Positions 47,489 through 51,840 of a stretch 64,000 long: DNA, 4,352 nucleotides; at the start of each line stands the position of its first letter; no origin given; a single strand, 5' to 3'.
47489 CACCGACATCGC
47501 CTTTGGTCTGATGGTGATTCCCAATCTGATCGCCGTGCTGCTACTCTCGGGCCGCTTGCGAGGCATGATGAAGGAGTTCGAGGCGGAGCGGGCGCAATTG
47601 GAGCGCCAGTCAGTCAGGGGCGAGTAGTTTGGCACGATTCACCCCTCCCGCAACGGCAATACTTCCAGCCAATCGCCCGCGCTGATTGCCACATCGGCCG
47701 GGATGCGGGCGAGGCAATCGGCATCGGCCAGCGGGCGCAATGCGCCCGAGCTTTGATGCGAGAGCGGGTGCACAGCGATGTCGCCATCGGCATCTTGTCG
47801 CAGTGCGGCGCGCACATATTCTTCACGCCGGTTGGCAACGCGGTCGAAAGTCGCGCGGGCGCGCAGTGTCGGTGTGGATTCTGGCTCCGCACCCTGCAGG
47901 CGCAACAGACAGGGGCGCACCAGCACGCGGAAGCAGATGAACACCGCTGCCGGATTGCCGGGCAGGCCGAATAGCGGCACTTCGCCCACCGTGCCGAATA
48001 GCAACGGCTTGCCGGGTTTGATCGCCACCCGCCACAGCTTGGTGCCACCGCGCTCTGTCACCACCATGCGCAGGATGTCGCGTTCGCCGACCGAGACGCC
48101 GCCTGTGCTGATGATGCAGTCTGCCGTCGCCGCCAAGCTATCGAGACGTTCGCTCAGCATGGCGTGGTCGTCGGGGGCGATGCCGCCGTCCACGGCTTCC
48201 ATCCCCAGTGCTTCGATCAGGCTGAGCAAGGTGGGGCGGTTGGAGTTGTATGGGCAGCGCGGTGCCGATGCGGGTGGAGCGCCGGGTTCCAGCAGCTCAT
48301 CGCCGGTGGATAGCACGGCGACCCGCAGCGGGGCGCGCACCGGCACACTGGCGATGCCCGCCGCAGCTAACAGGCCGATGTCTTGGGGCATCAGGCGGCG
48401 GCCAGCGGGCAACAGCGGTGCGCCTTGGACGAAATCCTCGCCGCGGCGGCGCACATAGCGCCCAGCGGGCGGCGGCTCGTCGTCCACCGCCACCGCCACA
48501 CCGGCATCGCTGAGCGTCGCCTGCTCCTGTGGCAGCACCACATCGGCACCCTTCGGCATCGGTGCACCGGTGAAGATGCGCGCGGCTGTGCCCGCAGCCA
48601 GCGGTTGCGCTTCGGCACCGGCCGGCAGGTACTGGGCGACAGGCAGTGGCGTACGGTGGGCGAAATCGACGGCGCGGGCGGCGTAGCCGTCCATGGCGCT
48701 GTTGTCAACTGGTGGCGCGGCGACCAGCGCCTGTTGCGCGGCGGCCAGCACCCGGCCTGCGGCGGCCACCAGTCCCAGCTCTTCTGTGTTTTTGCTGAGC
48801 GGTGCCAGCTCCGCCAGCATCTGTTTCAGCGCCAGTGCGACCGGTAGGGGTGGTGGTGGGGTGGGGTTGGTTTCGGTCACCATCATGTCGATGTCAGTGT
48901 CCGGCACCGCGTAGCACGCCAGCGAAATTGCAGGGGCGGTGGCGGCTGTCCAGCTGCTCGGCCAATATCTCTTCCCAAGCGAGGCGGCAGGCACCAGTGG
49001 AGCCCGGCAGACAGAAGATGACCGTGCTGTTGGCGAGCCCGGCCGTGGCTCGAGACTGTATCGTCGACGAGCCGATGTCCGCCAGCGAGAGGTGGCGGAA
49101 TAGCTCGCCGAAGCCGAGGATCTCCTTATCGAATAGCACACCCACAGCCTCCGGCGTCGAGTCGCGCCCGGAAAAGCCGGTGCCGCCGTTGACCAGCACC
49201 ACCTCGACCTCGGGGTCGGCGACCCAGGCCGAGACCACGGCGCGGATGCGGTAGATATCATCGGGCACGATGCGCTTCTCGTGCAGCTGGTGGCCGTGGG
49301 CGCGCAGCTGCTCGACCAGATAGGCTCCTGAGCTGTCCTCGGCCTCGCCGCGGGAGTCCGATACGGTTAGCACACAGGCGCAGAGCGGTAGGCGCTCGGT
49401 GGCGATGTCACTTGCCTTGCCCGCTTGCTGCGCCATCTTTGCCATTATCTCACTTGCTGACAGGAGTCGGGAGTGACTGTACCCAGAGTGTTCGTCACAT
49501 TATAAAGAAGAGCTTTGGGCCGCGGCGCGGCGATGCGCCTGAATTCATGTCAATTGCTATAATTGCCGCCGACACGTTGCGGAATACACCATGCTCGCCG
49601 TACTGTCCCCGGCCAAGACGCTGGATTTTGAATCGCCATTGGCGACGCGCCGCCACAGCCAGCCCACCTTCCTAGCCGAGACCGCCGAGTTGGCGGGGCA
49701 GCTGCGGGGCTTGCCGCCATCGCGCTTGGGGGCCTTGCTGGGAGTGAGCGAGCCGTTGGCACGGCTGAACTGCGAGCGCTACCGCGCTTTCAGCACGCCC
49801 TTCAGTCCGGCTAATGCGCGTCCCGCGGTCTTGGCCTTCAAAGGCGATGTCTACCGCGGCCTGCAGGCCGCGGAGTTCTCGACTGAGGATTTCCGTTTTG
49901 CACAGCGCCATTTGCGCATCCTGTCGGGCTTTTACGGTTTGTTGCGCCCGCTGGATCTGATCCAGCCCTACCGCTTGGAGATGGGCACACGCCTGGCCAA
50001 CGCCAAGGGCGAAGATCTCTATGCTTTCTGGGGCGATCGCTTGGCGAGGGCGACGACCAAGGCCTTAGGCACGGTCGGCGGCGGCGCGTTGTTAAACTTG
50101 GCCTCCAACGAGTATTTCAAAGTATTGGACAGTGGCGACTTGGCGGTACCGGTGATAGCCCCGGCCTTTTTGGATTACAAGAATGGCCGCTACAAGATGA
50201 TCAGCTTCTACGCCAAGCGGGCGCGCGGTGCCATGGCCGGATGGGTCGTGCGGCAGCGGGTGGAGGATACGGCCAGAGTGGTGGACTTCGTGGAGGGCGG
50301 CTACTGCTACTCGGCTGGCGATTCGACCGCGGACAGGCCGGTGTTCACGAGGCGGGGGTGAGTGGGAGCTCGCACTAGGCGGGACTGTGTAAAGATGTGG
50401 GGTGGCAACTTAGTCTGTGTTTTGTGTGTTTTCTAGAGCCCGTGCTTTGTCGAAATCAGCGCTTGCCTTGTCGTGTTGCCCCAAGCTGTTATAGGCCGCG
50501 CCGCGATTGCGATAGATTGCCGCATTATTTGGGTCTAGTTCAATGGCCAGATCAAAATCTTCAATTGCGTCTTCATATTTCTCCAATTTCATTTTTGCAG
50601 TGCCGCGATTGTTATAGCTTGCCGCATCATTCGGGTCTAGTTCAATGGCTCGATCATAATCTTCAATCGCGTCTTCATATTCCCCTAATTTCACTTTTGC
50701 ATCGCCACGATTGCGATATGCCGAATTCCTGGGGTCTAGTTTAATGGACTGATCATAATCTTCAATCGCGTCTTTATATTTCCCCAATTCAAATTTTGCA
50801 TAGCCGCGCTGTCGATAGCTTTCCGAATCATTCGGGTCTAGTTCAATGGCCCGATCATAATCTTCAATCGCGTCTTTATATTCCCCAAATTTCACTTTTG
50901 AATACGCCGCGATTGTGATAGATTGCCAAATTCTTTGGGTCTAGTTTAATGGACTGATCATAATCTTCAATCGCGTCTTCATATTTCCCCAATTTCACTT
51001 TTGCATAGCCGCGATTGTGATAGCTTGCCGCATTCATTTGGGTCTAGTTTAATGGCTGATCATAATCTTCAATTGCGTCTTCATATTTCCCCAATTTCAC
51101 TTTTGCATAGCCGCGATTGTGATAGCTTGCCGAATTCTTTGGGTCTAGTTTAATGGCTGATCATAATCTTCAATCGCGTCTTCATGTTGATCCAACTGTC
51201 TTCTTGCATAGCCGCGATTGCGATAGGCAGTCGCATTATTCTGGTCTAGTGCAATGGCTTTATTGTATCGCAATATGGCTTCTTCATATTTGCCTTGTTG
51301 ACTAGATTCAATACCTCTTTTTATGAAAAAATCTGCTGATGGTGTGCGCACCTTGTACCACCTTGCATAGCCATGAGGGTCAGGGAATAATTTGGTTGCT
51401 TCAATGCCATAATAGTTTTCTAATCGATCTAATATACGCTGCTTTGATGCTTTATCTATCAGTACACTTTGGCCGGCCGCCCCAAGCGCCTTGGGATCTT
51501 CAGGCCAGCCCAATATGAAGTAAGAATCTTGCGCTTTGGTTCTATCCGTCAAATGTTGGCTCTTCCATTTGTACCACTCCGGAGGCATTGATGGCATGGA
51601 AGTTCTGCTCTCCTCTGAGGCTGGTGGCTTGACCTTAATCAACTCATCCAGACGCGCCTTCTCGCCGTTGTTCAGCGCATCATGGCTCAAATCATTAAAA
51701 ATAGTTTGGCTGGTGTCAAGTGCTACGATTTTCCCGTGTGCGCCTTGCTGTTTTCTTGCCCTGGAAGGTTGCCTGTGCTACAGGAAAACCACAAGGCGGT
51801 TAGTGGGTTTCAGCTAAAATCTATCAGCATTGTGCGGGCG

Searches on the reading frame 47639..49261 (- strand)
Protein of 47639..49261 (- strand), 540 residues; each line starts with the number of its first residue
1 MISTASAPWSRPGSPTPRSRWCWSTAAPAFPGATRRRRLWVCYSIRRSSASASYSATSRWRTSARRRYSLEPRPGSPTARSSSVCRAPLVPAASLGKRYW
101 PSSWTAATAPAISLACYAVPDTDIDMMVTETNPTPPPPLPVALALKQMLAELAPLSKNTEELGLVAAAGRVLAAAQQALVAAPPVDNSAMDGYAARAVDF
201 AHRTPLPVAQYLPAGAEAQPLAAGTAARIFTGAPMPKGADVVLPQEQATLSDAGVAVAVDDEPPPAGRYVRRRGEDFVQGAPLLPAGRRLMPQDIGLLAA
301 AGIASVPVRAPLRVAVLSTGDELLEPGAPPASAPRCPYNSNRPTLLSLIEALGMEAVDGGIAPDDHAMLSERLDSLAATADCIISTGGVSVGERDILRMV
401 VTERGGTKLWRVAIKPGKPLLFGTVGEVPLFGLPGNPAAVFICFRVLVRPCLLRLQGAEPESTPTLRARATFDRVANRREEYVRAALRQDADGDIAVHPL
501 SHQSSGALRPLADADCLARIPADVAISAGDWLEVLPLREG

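Call 19: search_protein_families(library=pfam, proteins=[window:47639-49261:-], max_evalue=0.001)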
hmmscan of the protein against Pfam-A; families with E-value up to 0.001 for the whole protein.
window:47639-49261:- (540 aa): 3 families
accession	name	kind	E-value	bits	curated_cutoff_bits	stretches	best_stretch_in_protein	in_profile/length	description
PF03453.22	MoeA_N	-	4e-39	134.3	30.8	1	140-302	2-160/160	MoeA N-terminal region (domain I and II)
PF00994.29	MoCF_biosynth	-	4e-28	98.4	26.6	1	315-452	1-142/144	Probable molybdopterin binding domain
PF03454.20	MoeA_C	-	3.9e-17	62.7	22.1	1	468-537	2-72/72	MoeA C-terminal region (domain IV)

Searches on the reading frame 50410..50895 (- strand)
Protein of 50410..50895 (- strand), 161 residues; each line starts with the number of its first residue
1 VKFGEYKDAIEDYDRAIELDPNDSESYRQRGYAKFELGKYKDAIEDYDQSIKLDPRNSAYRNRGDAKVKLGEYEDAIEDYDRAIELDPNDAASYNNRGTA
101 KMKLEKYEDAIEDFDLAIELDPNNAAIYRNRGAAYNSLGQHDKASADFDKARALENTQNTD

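Call 19: search_protein_families(library=pfam, proteins=[window:50410-50895:-], max_evalue=0.001)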
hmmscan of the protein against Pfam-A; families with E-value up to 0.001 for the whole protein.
window:50410-50895:- (161 aa): 25 families
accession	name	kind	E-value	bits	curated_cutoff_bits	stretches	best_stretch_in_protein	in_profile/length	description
PF00515.34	TPR_1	-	3.9e-48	159.8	27.8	5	91-124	1-34/34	Tetratricopeptide repeat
PF13414.12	TPR_11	-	2e-39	133.5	26.8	4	64-103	1-40/42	TPR repeat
PF07719.23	TPR_2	-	8.2e-38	125.8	27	4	59-90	3-34/34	Tetratricopeptide repeat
PF13432.12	TPR_16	-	5.4e-36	123.1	32.7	4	30-91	3-65/65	Tetratricopeptide repeat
PF13181.12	TPR_8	-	3.8e-30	101.9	25.7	3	91-124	1-34/34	Tetratricopeptide repeat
PF13431.12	TPR_17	-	3.6e-28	95.9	24.4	3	13-45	2-34/34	Tetratricopeptide repeat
PF13371.12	TPR_9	-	1.4e-24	86.3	35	4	6-57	11-62/73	Tetratricopeptide repeat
PF13428.12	TPR_14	-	4.9e-20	70.4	23.5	1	59-96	3-40/44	Tetratricopeptide repeat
PF13424.12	TPR_12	-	2.2e-19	69.8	30.1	2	91-154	3-74/77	Tetratricopeptide repeat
PF14559.12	TPR_19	-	1.9e-14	54.2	25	3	35-92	2-60/68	Tetratricopeptide repeat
PF13374.12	TPR_10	-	1.9e-11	44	27.5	0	91-119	2-30/42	Tetratricopeptide repeat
PF03704.23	BTAD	-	5.9e-11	43.4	22.1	0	56-113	61-118/146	Bacterial transcriptional activator domain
PF13174.12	TPR_6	-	7.2e-11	42.4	26.3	0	62-89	5-32/33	Tetratricopeptide repeat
PF10516.15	SHNi-TPR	-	1.6e-10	40.7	21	0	36-53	13-30/38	SHNi-TPR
PF01239.28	PPTA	-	3.8e-09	36.2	29.5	0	73-98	1-26/32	Protein prenyltransferase alpha subunit repeat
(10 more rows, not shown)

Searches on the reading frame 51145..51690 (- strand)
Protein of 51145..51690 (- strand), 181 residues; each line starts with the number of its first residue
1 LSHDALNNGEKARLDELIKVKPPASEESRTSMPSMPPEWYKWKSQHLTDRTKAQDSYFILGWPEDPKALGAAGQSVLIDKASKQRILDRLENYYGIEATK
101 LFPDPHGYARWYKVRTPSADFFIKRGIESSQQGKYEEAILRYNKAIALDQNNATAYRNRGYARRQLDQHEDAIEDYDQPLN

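Call 19: search_protein_families(library=pfam, proteins=[window:51145-51690:-], max_evalue=0.001)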
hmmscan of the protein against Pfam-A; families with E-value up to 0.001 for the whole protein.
window:51145-51690:- (181 aa): 7 families
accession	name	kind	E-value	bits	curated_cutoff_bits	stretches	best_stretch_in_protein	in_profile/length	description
PF13414.12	TPR_11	-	4.6e-13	49.1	26.8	1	131-162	6-37/42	TPR repeat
PF00515.34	TPR_1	-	1.2e-10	41.1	27.8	2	120-152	2-34/34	Tetratricopeptide repeat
PF07719.23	TPR_2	-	3.3e-09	36.6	27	1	120-152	2-34/34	Tetratricopeptide repeat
PF13431.12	TPR_17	-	4.5e-07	30.1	24.4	1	142-174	2-34/34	Tetratricopeptide repeat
PF13432.12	TPR_16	-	1.5e-06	29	32.7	1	130-177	8-55/65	Tetratricopeptide repeat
PF13181.12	TPR_8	-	1.4e-05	25.3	25.7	0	126-152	8-34/34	Tetratricopeptide repeat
PF13424.12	TPR_12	-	7e-05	23.4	30.1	0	130-150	56-76/77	Tetratricopeptide repeat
